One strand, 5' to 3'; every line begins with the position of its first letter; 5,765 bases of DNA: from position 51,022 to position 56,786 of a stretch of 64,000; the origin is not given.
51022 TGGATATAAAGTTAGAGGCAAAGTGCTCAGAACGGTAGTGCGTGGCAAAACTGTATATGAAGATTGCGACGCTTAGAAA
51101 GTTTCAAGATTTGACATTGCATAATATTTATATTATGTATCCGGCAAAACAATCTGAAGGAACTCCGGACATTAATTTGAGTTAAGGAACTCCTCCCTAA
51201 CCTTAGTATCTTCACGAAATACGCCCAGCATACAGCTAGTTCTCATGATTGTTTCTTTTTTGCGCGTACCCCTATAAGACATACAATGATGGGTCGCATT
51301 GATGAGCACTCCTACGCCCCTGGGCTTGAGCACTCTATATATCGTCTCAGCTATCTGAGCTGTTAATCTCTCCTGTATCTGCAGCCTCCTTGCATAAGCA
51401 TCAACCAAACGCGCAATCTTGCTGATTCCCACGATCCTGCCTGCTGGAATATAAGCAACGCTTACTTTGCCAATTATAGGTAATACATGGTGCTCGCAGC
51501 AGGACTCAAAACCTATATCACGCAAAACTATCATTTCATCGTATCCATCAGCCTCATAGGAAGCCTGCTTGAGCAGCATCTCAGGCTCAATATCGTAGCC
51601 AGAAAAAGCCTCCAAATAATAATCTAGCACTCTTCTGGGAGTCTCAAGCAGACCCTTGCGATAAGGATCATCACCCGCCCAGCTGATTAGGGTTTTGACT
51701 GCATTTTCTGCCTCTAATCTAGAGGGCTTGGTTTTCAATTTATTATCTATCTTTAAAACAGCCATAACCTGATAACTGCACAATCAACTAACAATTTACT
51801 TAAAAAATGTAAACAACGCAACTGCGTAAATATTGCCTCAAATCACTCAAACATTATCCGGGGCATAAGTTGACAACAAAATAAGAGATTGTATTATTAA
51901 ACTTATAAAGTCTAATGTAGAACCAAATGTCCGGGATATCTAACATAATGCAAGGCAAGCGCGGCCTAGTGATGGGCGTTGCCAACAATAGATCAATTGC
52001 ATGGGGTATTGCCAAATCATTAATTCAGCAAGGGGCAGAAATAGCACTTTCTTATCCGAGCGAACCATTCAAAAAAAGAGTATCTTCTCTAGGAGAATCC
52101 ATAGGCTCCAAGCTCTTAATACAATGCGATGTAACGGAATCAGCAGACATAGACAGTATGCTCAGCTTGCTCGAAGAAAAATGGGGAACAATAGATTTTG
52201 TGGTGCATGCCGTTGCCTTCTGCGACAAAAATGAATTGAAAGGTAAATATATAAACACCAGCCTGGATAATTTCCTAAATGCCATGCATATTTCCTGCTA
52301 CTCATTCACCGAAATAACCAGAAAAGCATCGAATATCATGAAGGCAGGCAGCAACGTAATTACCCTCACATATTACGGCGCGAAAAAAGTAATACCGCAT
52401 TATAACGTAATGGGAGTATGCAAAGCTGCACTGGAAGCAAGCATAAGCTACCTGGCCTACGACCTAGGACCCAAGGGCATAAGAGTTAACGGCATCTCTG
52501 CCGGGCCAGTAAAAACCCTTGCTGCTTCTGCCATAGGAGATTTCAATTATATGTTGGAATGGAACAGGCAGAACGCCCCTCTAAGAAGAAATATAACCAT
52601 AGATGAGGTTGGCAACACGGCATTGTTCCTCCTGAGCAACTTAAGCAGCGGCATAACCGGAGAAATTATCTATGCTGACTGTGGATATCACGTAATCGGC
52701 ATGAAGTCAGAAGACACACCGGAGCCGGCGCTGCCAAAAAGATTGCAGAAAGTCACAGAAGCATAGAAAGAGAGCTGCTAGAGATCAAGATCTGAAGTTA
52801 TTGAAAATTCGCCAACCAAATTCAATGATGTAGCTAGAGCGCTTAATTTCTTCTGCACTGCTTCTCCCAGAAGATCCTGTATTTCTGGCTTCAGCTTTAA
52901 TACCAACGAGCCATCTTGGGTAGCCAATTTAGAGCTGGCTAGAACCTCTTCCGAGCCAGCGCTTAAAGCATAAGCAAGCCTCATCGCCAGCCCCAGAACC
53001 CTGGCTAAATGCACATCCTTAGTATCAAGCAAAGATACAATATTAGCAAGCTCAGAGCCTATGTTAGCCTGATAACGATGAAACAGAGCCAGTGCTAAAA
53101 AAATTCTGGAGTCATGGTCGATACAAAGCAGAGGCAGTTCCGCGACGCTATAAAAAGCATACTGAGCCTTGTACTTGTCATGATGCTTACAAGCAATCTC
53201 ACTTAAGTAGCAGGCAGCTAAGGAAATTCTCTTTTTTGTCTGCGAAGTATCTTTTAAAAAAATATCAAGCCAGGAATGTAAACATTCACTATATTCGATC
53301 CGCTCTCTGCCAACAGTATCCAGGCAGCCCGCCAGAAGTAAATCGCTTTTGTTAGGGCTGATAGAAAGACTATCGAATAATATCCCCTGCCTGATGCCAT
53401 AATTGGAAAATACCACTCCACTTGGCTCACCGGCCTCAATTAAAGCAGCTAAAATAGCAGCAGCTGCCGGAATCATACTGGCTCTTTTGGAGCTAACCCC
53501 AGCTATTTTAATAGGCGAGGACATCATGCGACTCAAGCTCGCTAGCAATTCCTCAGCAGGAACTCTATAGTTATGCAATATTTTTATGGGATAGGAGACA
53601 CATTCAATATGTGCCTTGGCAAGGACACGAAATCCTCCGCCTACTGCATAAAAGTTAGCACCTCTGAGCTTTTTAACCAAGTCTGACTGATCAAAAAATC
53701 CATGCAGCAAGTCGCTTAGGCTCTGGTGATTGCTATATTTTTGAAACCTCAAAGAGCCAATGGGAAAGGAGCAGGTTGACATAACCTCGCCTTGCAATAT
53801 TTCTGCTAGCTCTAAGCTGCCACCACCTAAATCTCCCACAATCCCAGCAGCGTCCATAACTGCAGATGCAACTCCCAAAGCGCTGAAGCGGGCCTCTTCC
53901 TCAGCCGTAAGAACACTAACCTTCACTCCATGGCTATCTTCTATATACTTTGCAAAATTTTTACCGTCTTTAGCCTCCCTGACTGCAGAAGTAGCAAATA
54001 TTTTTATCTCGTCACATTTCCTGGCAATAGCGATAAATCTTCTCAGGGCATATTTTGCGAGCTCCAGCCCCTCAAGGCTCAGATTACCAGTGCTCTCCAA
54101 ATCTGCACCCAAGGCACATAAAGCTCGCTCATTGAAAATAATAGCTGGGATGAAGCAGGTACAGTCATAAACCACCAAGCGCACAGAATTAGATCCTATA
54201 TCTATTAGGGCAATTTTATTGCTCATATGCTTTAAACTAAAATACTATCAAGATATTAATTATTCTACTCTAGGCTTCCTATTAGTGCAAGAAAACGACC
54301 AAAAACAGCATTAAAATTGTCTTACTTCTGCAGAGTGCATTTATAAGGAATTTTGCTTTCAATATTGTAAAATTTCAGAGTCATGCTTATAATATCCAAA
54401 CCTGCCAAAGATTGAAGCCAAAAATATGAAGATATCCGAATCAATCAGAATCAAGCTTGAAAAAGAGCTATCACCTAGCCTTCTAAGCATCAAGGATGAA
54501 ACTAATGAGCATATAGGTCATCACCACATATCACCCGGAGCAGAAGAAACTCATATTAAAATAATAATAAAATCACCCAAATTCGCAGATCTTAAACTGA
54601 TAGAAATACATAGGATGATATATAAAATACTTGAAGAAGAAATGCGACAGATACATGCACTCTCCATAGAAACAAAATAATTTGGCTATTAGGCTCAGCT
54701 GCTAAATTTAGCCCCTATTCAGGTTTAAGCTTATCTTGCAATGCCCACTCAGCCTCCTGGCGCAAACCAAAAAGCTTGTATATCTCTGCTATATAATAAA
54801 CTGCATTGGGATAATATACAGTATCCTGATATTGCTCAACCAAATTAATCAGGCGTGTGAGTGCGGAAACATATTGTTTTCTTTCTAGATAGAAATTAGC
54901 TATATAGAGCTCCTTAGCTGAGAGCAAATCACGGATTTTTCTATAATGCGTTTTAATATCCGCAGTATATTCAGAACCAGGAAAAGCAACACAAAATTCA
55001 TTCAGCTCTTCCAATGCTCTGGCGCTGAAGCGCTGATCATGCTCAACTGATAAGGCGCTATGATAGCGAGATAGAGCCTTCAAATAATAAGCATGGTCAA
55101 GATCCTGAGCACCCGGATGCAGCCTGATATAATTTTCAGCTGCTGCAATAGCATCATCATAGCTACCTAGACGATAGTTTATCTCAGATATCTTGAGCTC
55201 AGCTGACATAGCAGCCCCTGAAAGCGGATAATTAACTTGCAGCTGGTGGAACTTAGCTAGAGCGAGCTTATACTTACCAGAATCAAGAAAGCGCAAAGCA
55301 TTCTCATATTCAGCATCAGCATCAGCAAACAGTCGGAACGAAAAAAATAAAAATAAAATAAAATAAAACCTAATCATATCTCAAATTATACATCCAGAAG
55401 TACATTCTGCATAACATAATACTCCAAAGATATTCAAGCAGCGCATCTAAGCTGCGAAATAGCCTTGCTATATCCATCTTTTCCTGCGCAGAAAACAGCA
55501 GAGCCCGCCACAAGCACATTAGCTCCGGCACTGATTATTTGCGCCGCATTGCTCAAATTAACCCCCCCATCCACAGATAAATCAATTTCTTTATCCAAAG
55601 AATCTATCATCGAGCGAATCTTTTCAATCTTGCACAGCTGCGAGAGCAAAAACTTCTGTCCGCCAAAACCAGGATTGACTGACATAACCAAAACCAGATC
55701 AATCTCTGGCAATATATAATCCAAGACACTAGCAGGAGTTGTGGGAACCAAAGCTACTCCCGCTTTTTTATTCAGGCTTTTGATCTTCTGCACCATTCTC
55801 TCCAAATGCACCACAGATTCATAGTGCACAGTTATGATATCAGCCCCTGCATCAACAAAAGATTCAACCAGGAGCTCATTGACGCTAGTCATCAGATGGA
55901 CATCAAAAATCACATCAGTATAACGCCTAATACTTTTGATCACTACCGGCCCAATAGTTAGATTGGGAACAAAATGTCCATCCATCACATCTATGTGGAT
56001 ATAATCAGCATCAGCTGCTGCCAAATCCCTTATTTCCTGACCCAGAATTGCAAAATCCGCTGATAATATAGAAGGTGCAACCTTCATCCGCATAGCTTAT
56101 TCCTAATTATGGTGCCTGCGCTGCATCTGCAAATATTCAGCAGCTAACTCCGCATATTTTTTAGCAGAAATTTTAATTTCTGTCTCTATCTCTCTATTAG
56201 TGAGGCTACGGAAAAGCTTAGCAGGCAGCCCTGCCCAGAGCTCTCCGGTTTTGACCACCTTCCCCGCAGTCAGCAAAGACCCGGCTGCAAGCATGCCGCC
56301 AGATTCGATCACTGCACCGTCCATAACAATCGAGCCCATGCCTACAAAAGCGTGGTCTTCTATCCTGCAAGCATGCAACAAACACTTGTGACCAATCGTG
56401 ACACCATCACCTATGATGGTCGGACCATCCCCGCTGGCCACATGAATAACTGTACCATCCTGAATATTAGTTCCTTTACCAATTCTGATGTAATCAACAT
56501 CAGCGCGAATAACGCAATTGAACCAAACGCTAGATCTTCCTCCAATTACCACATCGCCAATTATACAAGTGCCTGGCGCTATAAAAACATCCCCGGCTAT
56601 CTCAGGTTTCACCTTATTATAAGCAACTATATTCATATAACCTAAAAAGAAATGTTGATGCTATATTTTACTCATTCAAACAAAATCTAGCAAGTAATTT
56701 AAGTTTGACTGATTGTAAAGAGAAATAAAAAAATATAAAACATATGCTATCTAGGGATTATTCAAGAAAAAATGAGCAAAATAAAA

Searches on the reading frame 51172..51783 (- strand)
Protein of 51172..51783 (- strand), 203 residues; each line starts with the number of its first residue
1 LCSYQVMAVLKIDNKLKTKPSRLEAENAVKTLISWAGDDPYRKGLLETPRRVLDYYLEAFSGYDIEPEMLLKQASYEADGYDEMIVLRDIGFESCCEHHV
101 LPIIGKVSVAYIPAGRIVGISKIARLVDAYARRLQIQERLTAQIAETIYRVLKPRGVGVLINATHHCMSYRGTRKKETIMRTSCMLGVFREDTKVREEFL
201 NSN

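Call 71: search_protein_families(library=pfam, proteins=[window:51172-51783:-], max_evalue=0.00001)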
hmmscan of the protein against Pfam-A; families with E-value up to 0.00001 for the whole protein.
window:51172-51783:- (203 aa): 1 family
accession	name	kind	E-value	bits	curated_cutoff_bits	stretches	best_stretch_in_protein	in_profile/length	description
PF01227.27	GTP_cyclohydroI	-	2.1e-69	233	27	1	26-201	2-176/179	GTP cyclohydrolase I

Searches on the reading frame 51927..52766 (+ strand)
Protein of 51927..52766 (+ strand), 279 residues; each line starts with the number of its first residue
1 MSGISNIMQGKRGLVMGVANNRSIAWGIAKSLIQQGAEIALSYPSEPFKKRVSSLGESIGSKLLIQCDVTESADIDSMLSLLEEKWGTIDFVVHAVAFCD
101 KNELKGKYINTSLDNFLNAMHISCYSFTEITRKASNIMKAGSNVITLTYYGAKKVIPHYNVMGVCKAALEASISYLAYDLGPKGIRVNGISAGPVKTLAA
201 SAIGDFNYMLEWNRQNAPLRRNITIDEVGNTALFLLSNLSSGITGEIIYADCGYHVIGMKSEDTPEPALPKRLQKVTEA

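Call 71: search_protein_families(library=pfam, proteins=[window:51927-52766:+], max_evalue=0.00001)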
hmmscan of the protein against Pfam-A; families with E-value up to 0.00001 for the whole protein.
window:51927-52766:+ (279 aa): 2 families
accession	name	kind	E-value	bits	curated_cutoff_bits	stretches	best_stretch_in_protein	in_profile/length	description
PF13561.12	adh_short_C2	-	7.1e-87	291.3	27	1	17-255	1-236/236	Enoyl-(Acyl carrier protein) reductase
PF00106.31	adh_short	-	1.5e-19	70.7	26.6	1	21-202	9-189/195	short chain dehydrogenase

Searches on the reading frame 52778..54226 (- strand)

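Call 72: search_protein_families(library=pfam, proteins=[window:52778-54226:-], max_evalue=0.00001)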
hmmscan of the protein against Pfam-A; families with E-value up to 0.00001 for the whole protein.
window:52778-54226:- (482 aa): 2 families
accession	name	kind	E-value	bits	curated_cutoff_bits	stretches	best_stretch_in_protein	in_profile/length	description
PF02541.22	Ppx-GppA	-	8.3e-41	140.7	27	1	27-287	10-282/285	Ppx/GppA phosphatase family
PF21697.3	Ppx_C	-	2.4e-14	54.3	27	1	326-465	36-177/187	Exopolyphosphatase, C-terminal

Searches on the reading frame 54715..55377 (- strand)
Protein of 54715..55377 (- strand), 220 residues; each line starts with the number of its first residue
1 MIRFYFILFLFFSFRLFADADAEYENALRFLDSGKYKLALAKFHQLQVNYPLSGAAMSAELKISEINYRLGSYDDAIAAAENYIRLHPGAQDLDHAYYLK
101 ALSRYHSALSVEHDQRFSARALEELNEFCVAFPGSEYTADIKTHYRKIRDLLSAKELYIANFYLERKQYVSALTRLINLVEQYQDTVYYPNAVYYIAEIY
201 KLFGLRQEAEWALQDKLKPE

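Call 72: search_protein_families(library=pfam, proteins=[window:54715-55377:-], max_evalue=0.00001)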
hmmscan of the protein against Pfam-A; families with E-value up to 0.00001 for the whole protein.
window:54715-55377:- (220 aa): 3 families
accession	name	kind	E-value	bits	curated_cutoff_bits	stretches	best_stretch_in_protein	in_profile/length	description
PF13525.12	YfiO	-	1.4e-38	133.2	25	1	22-210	7-198/203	Outer membrane lipoprotein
PF13512.12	TPR_18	-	6.6e-12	46.3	21.9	1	22-142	12-142/145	Tetratricopeptide repeat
PF13174.12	TPR_6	-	9.9e-06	26.3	26.3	0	59-89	2-32/33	Tetratricopeptide repeat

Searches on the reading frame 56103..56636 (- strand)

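Call 72: search_protein_families(library=pfam, proteins=[window:56103-56636:-], max_evalue=0.00001)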
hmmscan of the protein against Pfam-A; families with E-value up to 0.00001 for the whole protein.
window:56103-56636:- (177 aa): 3 families
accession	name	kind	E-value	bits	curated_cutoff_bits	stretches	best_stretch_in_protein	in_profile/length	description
PF00132.30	Hexapep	-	1.9e-15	56.2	27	0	12-44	3-35/36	Bacterial transferase hexapeptide (six repeats)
PF25084.1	LbH_EIF2B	-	5.4e-08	33.2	54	1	50-130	22-101/105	EIF2B subunit epsilon LbH domain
PF21711.3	DCTN5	-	4.8e-07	30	40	1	24-160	29-172/182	Dynactin subunit 5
